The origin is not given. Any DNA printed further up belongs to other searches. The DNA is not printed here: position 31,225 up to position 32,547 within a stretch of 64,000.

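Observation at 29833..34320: Compact operon of Xis-like HTH, DNA methyltransferase, unknown 340-aa protein, BrxC/ORC-like ATPase and PIN nuclease: candidate uncharacterised methylation-linked defence system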

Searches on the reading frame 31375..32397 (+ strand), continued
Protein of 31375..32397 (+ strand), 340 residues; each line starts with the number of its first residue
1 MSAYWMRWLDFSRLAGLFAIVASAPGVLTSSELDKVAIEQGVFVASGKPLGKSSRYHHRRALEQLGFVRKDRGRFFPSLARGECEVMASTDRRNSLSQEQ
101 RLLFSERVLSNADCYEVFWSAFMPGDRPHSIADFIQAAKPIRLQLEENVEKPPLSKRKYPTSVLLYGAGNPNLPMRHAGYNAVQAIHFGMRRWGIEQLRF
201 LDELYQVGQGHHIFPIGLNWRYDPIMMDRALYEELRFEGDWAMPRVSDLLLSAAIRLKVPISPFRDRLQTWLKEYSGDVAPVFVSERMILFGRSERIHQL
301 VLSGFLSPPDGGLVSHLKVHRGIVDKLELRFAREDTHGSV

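Call 69: search_protein_families(library=padloc, proteins=[L026:3437-4555:+, L026:4567-6252:+, L025:6624-7700:+, L025:7725-9449:+, L026:420-1481:+, L026:1457-2641:+, L026:2651-3427:+, L026:6249-7469:+], max_evalue=0.01)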
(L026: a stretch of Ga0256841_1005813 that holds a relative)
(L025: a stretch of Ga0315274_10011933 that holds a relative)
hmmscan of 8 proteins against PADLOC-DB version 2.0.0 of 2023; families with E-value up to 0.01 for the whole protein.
L026:3437-4555:+ (372 aa): 0 families

L026:4567-6252:+ (561 aa): 2 families
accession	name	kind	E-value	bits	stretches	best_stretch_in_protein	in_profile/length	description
PDLC01055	HerA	-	1e-09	35.8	1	340-549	331-524/532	Type III coevolved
PDLC04140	mad8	-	6.2e-08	30.5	1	390-548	153-298/314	mads_8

L025:6624-7700:+ (358 aa): 0 families

L025:7725-9449:+ (574 aa): 2 families
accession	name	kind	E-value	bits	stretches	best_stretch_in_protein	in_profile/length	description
PDLC04140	mad8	-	2.2e-08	32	1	409-562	158-299/314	mads_8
PDLC01055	HerA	-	8.3e-08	29.5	1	410-561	384-523/532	Type III coevolved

L026:420-1481:+ (353 aa): 0 families

L026:1457-2641:+ (394 aa): 7 families
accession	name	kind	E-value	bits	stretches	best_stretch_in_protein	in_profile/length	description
PDLC04140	mad8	-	2.4e-05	22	1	54-237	30-206/314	mads_8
PDLC02494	BrxD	-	7.2e-05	20.1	1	36-74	38-75/440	BrxD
PDLC04958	PDC-S20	-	0.0005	17.5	1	39-74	16-51/458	-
PDLC04957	PDC-S20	-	0.0017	15.9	1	39-74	18-53/446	-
PDLC02781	SspC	-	0.0018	14.1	1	25-71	16-62/1104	SspC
PDLC02891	DpdH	-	0.0024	14.3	1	38-108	61-130/1009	DpdH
PDLC02883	DpdH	-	0.009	12.3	0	41-190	64-199/1013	DpdH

L026:2651-3427:+ (258 aa): 0 families

L026:6249-7469:+ (406 aa): 43 families (the best 25 are shown)
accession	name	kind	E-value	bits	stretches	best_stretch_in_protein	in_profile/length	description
PDLC03224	MTase_II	-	1.6e-53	180.4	2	230-405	291-480/481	Type II methyltransferase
PDLC03322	MTase_II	-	4.1e-26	89.8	2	229-377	255-407/446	Type II methyltransferase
PDLC03239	MTase_II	-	9.9e-22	75.2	1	37-280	69-333/442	Type II methyltransferase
PDLC03389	MTase_II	-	2.2e-19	67.5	2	221-374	265-420/445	Type II methyltransferase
PDLC03364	MTase_II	-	4e-18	63.5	2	33-105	32-104/380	Type II methyltransferase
PDLC03306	MTase_II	-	5.9e-18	63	1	32-371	29-390/422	Type II methyltransferase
PDLC03369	MTase_II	-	8.9e-18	62.3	2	33-101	114-182/532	Type II methyltransferase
PDLC03362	MTase_II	-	3.5e-15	53.8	2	231-376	258-406/438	Type II methyltransferase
PDLC03353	MTase_II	-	4.1e-13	47.5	2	219-362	11-98/260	Type II methyltransferase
PDLC03360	MTase_II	-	1.3e-12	45.5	1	55-120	57-125/441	Type II methyltransferase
PDLC03387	MTase_II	-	2.7e-10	37.9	2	42-97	217-271/289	Type II methyltransferase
PDLC03249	MTase_II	-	2.7e-10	37.7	1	53-126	132-203/541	Type II methyltransferase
PDLC03377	MTase_II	-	3.3e-10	37.2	1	41-100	103-162/504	Type II methyltransferase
PDLC04134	mad2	-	7.4e-09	32.9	1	44-105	276-337/492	mads_2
PDLC03325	MTase_II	-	2.9e-08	30.9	1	63-115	95-147/426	Type II methyltransferase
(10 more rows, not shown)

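Call 99: search_protein_families(library=pfam, alignment_id=A2, max_evalue=1)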
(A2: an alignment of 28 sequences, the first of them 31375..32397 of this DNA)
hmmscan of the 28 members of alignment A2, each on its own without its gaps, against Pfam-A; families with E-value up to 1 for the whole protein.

A. member 1, window:31375-32397:+ (340 aa): 0 families

B. families by the number of members that match (of 28 scanned): 13 families
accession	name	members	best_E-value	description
PF15471.11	TMEM171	4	0.0099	Transmembrane protein family 171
PF21531.3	Rv2175c_wHTH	2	0.0076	DNA-binding protein Rv2175c, wHTH domain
PF10763.15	DUF2584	2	0.057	Protein of unknown function (DUF2584)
PF03332.19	PMM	1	0.021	Eukaryotic phosphomannomutase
PF03861.19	ANTAR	1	0.059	ANTAR domain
PF11663.14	Toxin_YhaV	1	0.11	Toxin with endonuclease activity, of toxin-antitoxin system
PF21683.3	GpP-like_1st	1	0.11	Mu phage baseplate assembly protein GpP-like, N-terminal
PF12737.12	Mating_C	1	0.18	C-terminal domain of homeodomain 1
PF22302.1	DUF6968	1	0.21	Domain of unknown function (DUF6968)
PF07533.21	BRK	1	0.22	BRK domain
PF20367.4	DUF6662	1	0.24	Family of unknown function (DUF6662)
PF01468.23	GA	1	0.27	GA module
PF06270.16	DUF1030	1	0.27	Protein of unknown function (DUF1030)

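Call 100: search_protein_families(library=pfam, alignment_id=A4, max_evalue=1)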
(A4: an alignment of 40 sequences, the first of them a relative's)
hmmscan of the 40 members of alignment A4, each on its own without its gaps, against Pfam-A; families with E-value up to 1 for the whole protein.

A. member 1, P0240 (338 aa): 0 families

B. families by the number of members that match (of 40 scanned): 11 families
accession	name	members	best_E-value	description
PF21100.3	MCM_C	1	0.00033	MCM protein C-terminal winged helix-turn-helix domain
PF09418.16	DUF2009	1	0.009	Non-canonical E2 ubiquitin-conjugating enzyme, DUF2009 family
PF09339.16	HTH_IclR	1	0.013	IclR helix-turn-helix domain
PF09079.17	Cdc6_C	1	0.018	CDC6, C terminal winged helix domain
PF18746.6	aGPT-Pplase3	1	0.034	Alpha-glutamyl/putrescinyl thymine pyrophosphorylase clade 3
PF14947.12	HTH_45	1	0.034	Winged helix-turn-helix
PF03924.19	CHASE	1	0.063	CHASE domain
PF14394.12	DUF4423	1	0.094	Domain of unknown function (DUF4423)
PF02270.21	TFIIF_beta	1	0.15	TFIIF, beta subunit HTH domain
PF25201.1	nSTAND6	1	0.16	Novel STAND NTPase 6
PF22674.2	C2185-like_N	1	0.44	C2185-like, N-terminal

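Call 104: fold_search(model_id=the predicted structure, library=viral)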
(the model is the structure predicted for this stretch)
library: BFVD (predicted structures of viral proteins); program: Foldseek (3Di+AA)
matches with E <= 10: 452; with E <= 0.001: 0
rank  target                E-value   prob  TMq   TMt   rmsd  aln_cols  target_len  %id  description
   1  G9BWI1                2.3e-02  0.87  0.22  0.16  14.9       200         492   12  (no name in the UniProt tables at hand)
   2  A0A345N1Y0            8.1e-02  0.99  0.17  0.52   3.1        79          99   20  (no name in the UniProt tables at hand)
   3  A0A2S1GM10            8.1e-02  0.41  0.17  0.27  21.4       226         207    9  Transcription factor MotA, activation domain [Erwinia phage Cronus]
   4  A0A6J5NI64            1.0e-01  1.00  0.16  0.31   1.7        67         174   22  Uncharacterized protein [uncultured Caudovirales phage]
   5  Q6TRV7                1.3e-01  0.75  0.19  0.37   9.5       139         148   15  ORF A148 [Sulfolobus virus Ragged Hills]
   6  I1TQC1                1.4e-01  0.20  0.16  0.09  19.4       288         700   12  (no name in the UniProt tables at hand)
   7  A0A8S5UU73            1.5e-01  0.99  0.15  0.68   2.5        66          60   21  EAP30/Vps36 family protein [Siphoviridae sp. ctpyK9]
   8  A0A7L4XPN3            1.7e-01  0.99  0.17  0.55   2.3        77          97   10  (no name in the UniProt tables at hand)
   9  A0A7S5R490            2.1e-01  0.57  0.16  0.21  15.7       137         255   16  (no name in the UniProt tables at hand)
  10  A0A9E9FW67            2.4e-01  0.90  0.16  0.40   6.9        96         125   19  (no name in the UniProt tables at hand)
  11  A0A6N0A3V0            2.4e-01  0.15  0.13  0.22  14.7       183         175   11  (no name in the UniProt tables at hand)
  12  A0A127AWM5            3.8e-01  0.82  0.14  0.48   2.9        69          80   19  Uncharacterized protein [Bacillus phage SP-15]
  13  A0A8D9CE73            4.0e-01  0.93  0.18  0.17   3.5        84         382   12  Uncharacterized protein [uncultured marine phage]
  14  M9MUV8                4.2e-01  0.38  0.15  0.24  12.0       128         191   16  (no name in the UniProt tables at hand)
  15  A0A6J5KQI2            4.5e-01  0.95  0.17  0.24   4.6        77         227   16  SaV-like [uncultured Caudovirales phage]
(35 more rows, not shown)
